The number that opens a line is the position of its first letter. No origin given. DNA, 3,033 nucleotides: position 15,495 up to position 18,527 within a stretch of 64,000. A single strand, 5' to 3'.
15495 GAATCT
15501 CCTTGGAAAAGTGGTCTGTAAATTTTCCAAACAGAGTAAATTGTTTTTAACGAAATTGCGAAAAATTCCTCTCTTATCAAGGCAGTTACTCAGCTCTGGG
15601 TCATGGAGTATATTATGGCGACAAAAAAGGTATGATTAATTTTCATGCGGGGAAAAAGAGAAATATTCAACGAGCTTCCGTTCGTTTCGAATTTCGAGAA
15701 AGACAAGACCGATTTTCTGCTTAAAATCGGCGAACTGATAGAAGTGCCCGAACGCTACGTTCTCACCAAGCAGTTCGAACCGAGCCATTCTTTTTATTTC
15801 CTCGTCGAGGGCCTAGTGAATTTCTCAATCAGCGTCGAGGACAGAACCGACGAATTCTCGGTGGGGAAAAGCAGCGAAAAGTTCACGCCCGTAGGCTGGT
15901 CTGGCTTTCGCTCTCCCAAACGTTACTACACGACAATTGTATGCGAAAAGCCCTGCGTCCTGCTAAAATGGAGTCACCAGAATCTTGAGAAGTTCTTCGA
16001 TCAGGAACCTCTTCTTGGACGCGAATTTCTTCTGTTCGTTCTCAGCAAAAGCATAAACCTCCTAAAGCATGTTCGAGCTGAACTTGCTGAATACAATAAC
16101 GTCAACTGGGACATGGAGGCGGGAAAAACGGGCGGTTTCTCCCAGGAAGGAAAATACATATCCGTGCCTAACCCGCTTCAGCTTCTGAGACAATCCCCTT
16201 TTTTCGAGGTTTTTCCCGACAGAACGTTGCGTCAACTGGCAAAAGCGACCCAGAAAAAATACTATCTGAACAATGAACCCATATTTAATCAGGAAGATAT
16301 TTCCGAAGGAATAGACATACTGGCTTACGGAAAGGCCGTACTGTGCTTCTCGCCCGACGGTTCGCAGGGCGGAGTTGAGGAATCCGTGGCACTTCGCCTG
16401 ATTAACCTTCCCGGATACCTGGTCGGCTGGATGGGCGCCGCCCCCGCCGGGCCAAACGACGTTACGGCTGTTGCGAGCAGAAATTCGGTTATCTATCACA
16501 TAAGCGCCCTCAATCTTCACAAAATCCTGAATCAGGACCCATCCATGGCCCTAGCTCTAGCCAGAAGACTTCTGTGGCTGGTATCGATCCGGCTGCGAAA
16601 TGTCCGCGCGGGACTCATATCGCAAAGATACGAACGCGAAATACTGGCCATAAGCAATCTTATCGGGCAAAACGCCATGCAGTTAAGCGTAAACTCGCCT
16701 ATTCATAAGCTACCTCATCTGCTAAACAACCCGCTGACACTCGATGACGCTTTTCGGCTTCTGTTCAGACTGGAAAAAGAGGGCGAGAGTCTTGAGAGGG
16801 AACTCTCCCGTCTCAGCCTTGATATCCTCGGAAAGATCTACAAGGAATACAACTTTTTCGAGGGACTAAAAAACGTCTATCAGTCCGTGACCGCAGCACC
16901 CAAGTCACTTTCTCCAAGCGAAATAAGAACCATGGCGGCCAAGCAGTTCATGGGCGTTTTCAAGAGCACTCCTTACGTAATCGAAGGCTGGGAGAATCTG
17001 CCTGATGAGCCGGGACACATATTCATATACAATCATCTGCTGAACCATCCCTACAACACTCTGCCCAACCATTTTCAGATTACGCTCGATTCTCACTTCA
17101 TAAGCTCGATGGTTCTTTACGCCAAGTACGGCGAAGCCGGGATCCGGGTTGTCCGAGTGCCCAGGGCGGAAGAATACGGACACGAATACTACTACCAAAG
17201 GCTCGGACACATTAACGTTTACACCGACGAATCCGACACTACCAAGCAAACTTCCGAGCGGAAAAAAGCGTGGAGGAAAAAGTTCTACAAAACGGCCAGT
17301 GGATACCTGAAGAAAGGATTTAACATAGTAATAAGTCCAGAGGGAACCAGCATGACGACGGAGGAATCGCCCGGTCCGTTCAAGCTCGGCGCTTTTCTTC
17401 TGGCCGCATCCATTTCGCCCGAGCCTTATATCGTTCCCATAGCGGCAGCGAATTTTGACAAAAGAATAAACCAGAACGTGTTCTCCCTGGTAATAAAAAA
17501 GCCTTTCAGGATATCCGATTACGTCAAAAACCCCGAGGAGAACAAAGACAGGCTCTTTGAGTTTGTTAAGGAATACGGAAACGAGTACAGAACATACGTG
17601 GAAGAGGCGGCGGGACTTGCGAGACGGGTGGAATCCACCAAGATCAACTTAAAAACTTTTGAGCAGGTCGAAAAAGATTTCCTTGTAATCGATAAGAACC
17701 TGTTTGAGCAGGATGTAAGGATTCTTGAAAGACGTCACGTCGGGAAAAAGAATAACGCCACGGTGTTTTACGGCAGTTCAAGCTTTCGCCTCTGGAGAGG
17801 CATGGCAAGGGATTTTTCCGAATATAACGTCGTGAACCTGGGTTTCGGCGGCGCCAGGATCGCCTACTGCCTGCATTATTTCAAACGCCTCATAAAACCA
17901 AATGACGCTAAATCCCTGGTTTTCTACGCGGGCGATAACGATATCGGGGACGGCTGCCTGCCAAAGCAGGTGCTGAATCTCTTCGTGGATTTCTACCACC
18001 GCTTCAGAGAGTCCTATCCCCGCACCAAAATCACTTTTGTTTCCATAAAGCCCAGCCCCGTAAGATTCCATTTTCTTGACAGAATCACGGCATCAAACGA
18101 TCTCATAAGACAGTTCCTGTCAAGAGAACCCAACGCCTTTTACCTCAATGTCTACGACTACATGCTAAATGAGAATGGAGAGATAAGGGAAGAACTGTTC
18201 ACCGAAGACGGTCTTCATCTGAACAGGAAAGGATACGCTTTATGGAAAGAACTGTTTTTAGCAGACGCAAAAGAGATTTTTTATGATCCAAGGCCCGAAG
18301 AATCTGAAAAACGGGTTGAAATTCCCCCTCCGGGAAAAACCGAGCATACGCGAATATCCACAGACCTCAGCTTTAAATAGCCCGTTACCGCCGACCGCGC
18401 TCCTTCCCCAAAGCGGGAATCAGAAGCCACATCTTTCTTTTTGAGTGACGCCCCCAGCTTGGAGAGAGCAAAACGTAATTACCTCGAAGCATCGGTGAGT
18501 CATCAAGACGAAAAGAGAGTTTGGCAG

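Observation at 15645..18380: Unusual 911-aa fusion: tandem cNMP-binding domains + glycerolipid acyltransferase-like domain + SGNH hydrolase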

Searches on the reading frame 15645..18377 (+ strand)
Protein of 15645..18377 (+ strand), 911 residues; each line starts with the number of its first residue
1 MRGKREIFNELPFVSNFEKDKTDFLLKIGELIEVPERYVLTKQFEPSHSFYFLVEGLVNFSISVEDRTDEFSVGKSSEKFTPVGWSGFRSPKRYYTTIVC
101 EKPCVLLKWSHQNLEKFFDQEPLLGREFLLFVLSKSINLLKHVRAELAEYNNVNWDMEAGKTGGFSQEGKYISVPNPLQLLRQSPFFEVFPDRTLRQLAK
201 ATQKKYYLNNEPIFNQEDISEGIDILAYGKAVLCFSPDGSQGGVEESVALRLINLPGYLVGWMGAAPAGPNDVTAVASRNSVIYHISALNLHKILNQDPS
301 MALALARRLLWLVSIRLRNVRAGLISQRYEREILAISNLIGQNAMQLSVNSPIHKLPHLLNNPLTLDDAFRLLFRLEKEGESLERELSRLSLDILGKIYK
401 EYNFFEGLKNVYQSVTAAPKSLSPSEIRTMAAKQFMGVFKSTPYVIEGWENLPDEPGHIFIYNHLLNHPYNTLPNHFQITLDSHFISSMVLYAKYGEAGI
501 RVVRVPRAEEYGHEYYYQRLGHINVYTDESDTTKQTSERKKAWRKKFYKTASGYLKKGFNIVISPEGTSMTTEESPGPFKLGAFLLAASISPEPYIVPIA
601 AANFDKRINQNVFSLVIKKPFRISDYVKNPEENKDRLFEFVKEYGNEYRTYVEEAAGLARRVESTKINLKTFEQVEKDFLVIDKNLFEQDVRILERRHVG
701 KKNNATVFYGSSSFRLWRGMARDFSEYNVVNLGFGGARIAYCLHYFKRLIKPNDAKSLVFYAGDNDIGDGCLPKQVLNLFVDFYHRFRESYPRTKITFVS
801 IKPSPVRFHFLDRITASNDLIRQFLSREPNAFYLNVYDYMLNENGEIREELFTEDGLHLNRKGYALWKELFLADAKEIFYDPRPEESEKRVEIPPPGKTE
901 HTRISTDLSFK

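Call 4: search_protein_families(library=pfam, proteins=[window:15645-18377:+], max_evalue=1)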
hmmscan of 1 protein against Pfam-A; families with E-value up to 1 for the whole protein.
window:15645-18377:+ (911 aa): 4 families
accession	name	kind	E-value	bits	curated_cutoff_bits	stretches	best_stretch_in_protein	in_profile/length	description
PF00027.35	cNMP_binding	-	2.7e-13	50.2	27.5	2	205-298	2-89/89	Cyclic nucleotide-binding domain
PF13472.12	Lipase_GDSL_2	-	1.1e-12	49.2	32.9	1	709-866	10-178/178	GDSL-like Lipase/Acylhydrolase family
PF00657.28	Lipase_GDSL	-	2.1e-06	28.5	23.6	1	726-868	43-205/208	GDSL-like Lipase/Acylhydrolase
PF01553.26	Acyltransferase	-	1.4e-05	25.3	23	1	467-600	13-130/132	Acyltransferase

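Call 5: search_protein_families(library=ncbifam, proteins=[window:15645-18377:+], max_evalue=1)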
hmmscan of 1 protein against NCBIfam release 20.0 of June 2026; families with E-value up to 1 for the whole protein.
window:15645-18377:+ (911 aa): 5 families
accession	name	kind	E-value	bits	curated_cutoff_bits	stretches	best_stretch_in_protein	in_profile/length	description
TIGR03896.1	cyc_nuc_ocin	subfamily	6.5e-05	22.4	161.05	1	198-342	157-292/317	bacteriocin-type transport-associated protein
TIGR00530.1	AGP_acyltrn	subfamily_domain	0.0025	17.6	102.95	1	545-590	76-120/130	1-acylglycerol-3-phosphate O-acyltransferase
NF050815.1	TransActFtrBCaul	equivalog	0.0083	15.4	300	0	10-73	13-76/251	transcriptional activator FtrB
NF041163.2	encap_f2b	equivalog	0.013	14.7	400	1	166-306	60-194/450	family 2B encapsulin nanocompartment shell protein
NF006901.0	PRK09392.1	equivalog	0.038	13.3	211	1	9-76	10-77/236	transcriptional activator FtrB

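Call 6: find_homologous_proteins(query=window:15645-18377:+)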
Query window:15645-18377:+ (911 aa): 292 proteins with E <= 0.001 among 8000 candidates; the best 120 are listed.
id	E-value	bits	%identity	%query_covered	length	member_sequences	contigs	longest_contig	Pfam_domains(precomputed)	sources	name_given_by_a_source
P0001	0.0e+0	1997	95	100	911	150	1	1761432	PF00027.36,PF01553.27,PF13472.13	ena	-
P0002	0.0e+0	1886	90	100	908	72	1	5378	PF00027.36,PF01553.27,PF13472.13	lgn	-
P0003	0.0e+0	1878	89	100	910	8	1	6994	PF00027.36,PF13472.13,PF00657.29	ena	-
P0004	0.0e+0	1866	89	100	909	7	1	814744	PF00027.36,PF13472.13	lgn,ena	-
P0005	0.0e+0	1859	88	100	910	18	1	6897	PF00027.36,PF01553.27,PF13472.13,PF00657.29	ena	-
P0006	0.0e+0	1793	85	99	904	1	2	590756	PF00027.36,PF13472.13,PF00657.29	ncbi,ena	-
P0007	0.0e+0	1790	85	100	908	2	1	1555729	PF00027.36,PF13472.13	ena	-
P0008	0.0e+0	1736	83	99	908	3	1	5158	PF00027.36,PF13472.13,PF00657.29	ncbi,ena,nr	ncbi:MAG: GDSL-type esterase/lipase family protein [Candidatus Dadabacteria bacterium]|nr:GDSL-type 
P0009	0.0e+0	1574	77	97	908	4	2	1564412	PF00027.36,PF01553.27,PF13472.13,PF00657.29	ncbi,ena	-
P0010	0.0e+0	1480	72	98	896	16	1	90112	PF00027.36,PF01553.27,PF13472.13,PF00657.29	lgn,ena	-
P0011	0.0e+0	1478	71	98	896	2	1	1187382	PF00027.36,PF01553.27,PF13472.13,PF00657.29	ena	-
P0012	0.0e+0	1476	72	98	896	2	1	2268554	PF00027.36,PF01553.27,PF13472.13,PF00657.29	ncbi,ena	-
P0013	0.0e+0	1470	71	98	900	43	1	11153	PF00027.36,PF01553.27,PF13472.13,PF00657.29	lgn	-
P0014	0.0e+0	1460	72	96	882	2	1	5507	PF00027.36,PF01553.27,PF13472.13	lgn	-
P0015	0.0e+0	1456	70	97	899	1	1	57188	PF00027.36,PF01553.27,PF13472.13,PF00657.29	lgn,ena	-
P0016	0.0e+0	1375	68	96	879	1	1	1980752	PF00027.36,PF13472.13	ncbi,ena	-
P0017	0.0e+0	1210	60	96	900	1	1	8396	PF00027.36,PF13472.13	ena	-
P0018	0.0e+0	1197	59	97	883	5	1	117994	PF00027.36,PF13472.13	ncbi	-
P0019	0.0e+0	1173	58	97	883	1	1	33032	PF00027.36,PF01553.27,PF13472.13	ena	-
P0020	0.0e+0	1140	57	95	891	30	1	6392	PF00027.36,PF01553.27,PF13472.13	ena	-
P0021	0.0e+0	1130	56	95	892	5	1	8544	PF00027.36,PF13472.13,PF00657.29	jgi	-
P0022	0.0e+0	1113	55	95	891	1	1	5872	PF00027.36,PF01553.27,PF13472.13,PF00657.29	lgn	-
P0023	0.0e+0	1092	55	95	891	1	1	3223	PF00027.36,PF13472.13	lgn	-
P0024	0.0e+0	1087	54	95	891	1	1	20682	PF00027.36,PF01553.27,PF13472.13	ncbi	-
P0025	0.0e+0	1076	54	96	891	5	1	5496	PF00027.36,PF01553.27,PF13472.13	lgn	-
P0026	0.0e+0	1072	71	70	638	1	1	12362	PF01553.27,PF13472.13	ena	-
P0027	1.8e-284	964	57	82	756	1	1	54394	PF00027.36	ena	-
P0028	2.0e-284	964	60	77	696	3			PF00027.36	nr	nr:cyclic nucleotide-binding domain-containing protein [Candidatus Dadabacteria bacterium] NIQ15910.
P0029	1.2e-282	958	56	81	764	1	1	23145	PF00027.36,PF01553.27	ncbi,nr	ncbi:MAG: hypothetical protein GWO07_09850, partial [Candidatus Dadabacteria bacterium]|nr:hypotheti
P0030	6.6e-259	880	57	74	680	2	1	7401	PF00027.36,PF01553.27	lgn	-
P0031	3.9e-251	854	57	74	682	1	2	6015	PF00027.36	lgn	-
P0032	2.4e-250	851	56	74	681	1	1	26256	PF00027.36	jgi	-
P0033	2.6e-248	845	56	73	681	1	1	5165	PF00027.36,PF01553.27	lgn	-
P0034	2.5e-247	841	55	73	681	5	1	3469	PF00027.36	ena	-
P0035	2.8e-246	838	57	71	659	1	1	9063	PF13472.13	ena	-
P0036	2.3e-243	828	54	74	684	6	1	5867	PF00027.36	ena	-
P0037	2.6e-242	825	54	74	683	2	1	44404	PF00027.36,PF01553.27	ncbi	-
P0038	4.2e-240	817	53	75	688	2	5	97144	PF00027.36,PF01553.27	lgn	-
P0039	4.0e-233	794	68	55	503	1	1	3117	PF01553.27,PF13472.13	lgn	-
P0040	2.0e-229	782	54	72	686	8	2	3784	PF00027.36,PF01553.27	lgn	-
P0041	1.3e-221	756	52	73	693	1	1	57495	PF00027.36,PF01553.27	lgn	-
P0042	9.4e-216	737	50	74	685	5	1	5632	PF00027.36,PF01553.27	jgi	jgi:CRP-like cAMP-binding protein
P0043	6.9e-210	717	49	73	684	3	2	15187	PF00027.36,PF01553.27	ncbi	-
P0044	3.0e-204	699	48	72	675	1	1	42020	PF00027.36,PF01553.27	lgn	-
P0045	1.5e-191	657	47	72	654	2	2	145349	PF00027.36,PF01553.27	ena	-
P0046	1.5e-191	657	48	71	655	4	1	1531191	PF00027.36,PF01553.27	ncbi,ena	-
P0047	4.2e-189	649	45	73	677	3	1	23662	PF00027.36,PF01553.27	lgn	-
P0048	4.2e-189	649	46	74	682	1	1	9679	PF00027.36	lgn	-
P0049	1.2e-188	647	45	75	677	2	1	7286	PF00027.36,PF01553.27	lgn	-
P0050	2.6e-184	633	46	72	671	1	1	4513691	PF00027.36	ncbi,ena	-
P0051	8.6e-180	618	46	72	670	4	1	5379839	PF00027.36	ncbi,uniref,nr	ncbi:cyclic nucleotide-binding domain-containing protein [Arcticibacterium luteifluviistationis]|uni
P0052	3.0e-178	613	43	71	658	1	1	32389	PF00027.36,PF01553.27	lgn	-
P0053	9.7e-178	611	46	68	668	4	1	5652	PF00027.36,PF01553.27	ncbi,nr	ncbi:MAG: cyclic nucleotide-binding domain-containing protein [Acidobacteria bacterium]|nr:cyclic nu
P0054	1.8e-175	604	45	69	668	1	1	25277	PF00027.36,PF01553.27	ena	-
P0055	9.9e-175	601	46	68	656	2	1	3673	PF00027.36,PF01553.27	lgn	-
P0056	2.5e-174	600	46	69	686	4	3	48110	PF00027.36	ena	-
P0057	4.6e-174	599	45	70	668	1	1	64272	PF00027.36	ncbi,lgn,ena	-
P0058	6.6e-174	598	45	69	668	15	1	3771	PF00027.36,PF01553.27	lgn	-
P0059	2.9e-173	596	45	67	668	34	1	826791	PF00027.36,PF01553.27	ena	-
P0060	8.2e-173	595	45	68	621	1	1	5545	PF00027.36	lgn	-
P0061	1.1e-172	594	46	65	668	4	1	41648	PF00027.36,PF01553.27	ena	-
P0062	2.2e-172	593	45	67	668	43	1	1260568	PF00027.36,PF01553.27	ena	-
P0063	4.0e-172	592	45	68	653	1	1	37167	PF00027.36,PF01553.27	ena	-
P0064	9.0e-172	591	45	69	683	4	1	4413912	PF00027.36,PF01553.27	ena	-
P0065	1.7e-171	590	44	70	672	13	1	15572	PF00027.36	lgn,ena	-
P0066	2.7e-171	590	45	68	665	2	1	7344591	PF00027.36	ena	-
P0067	5.0e-171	589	45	68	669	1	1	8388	PF00027.36,PF01553.27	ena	-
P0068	6.6e-171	588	43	70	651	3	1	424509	PF00027.36,PF01553.27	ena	-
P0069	9.1e-171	588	46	68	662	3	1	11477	PF00027.36,PF01553.27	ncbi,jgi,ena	-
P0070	1.1e-170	588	46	67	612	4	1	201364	PF00027.36,PF01553.27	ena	-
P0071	2.2e-170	587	44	72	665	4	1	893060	PF00027.36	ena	-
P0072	9.6e-170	585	44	70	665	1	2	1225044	PF00027.36,PF01553.27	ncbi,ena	-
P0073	9.9e-170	585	45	67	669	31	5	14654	PF00027.36,PF01553.27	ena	-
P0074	2.0e-169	584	43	69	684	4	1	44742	PF00027.36,PF01553.27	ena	-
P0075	2.1e-169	584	44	68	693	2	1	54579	PF00027.36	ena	-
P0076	2.2e-169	583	42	72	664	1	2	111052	PF00027.36,PF01553.27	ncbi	-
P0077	2.8e-169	583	45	70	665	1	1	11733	PF00027.36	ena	-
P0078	1.0e-168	581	44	69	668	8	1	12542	PF00027.36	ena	-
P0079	1.2e-168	581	44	69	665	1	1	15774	PF00027.36,PF01553.27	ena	-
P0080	1.4e-168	581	44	68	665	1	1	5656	PF00027.36,PF01553.27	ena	-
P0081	1.6e-168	581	44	70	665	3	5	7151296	PF00027.36,PF01553.27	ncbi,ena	-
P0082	2.3e-168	580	46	67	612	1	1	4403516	PF00027.36,PF01553.27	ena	-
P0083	4.2e-168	579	44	69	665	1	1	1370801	PF00027.36,PF01553.27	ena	-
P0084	4.5e-168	579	44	70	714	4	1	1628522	PF00027.36,PF01553.27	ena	-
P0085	5.4e-168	579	44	68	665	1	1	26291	PF00027.36,PF01553.27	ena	-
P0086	1.5e-167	577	44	69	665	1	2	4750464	PF00027.36,PF01553.27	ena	-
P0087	2.0e-167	577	44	69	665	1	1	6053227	PF00027.36,PF01553.27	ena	-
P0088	2.1e-167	577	44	69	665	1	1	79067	PF00027.36,PF01553.27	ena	-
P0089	2.1e-167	577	45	68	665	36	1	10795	PF00027.36,PF01553.27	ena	-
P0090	2.2e-167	577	44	68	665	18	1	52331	PF00027.36,PF01553.27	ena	-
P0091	2.5e-167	577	45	66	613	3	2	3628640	PF00027.36,PF01553.27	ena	-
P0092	3.2e-167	576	45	69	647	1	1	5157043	PF00027.36,PF01553.27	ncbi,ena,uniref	ncbi:cyclic nucleotide-binding domain-containing protein [Marinoscillum sp.]|uniref:cyclic nucleotid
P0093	3.3e-167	576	44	69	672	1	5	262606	PF00027.36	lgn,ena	-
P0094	5.0e-167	576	44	70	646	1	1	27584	PF00027.36,PF01553.27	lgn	-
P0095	5.4e-167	576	44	69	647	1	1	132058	PF00027.36,PF01553.27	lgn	-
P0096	2.1e-166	574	45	67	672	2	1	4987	PF00027.36,PF01553.27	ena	-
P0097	4.2e-166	573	45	72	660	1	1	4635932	PF00027.36,PF01553.27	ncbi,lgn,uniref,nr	ncbi:cyclic nucleotide-binding domain-containing protein [Marinilongibacter aquaticus]|uniref:cyclic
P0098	5.5e-166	572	44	68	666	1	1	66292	PF00027.36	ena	-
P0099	7.7e-166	572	43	69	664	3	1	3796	PF00027.36,PF01553.27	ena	-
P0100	1.4e-165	571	44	68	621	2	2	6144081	PF00027.36,PF01553.27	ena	-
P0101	2.6e-165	570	42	72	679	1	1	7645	PF00027.36,PF01553.27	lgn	-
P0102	2.7e-165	570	44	70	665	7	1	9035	PF00027.36,PF01553.27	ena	-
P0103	3.1e-165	570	45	71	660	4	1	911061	PF00027.36,PF01553.27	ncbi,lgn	-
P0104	3.3e-165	570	43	70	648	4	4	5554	PF00027.36,PF01553.27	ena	-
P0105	3.6e-165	569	44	68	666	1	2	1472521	PF00027.36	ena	-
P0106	4.9e-165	569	43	70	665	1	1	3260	PF00027.36,PF01553.27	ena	-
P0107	6.5e-165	569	44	68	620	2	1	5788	PF00027.36,PF01553.27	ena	-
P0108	1.1e-164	568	44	70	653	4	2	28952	PF00027.36,PF01553.27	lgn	-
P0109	1.3e-164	568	42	72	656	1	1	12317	PF00027.36,PF01553.27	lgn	-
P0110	1.4e-164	568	43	68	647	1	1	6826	PF00027.36,PF01553.27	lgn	-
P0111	1.4e-164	568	43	69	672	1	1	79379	PF00027.36,PF01553.27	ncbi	-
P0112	1.6e-164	567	43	72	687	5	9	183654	PF00027.36,PF01553.27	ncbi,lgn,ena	-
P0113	3.0e-164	566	44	71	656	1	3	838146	PF00027.36,PF01553.27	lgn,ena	-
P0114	3.1e-164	566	44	69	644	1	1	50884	PF00027.36,PF01553.27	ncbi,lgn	ncbi:MAG: cyclic nucleotide-binding domain-containing protein [Marinoscillum sp.]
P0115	3.4e-164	566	43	70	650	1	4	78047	PF00027.36,PF01553.27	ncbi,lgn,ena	-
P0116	4.4e-164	566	44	70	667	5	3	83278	PF00027.36,PF01553.27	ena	-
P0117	4.5e-164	566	43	72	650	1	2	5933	PF00027.36,PF01553.27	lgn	-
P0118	4.9e-164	566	44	70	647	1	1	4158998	PF00027.36,PF01553.27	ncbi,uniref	ncbi:cyclic nucleotide-binding domain-containing protein [Jiulongibacter sp. NS-SX5]|uniref:cyclic n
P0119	5.4e-164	566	44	70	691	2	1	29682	PF00027.36,PF01553.27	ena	-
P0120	2.3e-163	564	43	70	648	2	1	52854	PF00027.36,PF01553.27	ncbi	-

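Call 9: find_encoding_contigs(protein=P0037, flank=6000, max_places=2)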
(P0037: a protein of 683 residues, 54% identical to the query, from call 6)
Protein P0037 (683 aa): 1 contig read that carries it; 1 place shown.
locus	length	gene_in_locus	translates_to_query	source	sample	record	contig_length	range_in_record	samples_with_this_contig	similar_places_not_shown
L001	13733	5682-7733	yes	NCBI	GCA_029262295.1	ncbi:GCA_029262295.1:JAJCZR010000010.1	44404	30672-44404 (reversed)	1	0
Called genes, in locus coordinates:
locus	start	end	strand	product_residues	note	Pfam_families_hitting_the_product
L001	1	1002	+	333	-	?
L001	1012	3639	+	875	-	PF01411:tRNA-synt_2c, PF07973:tRNA_SAD, PF02272:DHHA1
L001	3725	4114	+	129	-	-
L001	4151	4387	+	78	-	-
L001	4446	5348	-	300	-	PF04542:Sigma70_r2, PF04545:Sigma70_r4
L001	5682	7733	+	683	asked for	PF00027:cNMP_binding (faint), PF01553:Acyltransferase (faint)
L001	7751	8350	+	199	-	PF13472:Lipase_GDSL_2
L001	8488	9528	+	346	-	PF01734:Patatin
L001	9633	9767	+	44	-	-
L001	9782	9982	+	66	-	-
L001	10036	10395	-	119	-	PF12893:Lumazine_bd_2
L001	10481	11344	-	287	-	PF10099:RskA_C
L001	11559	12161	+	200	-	PF04542:Sigma70_r2, PF07638:Sigma70_ECF (faint), PF08281:Sigma70_r4_2, PF04545:Sigma70_r4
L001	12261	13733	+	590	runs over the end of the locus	PF14224:DUF4331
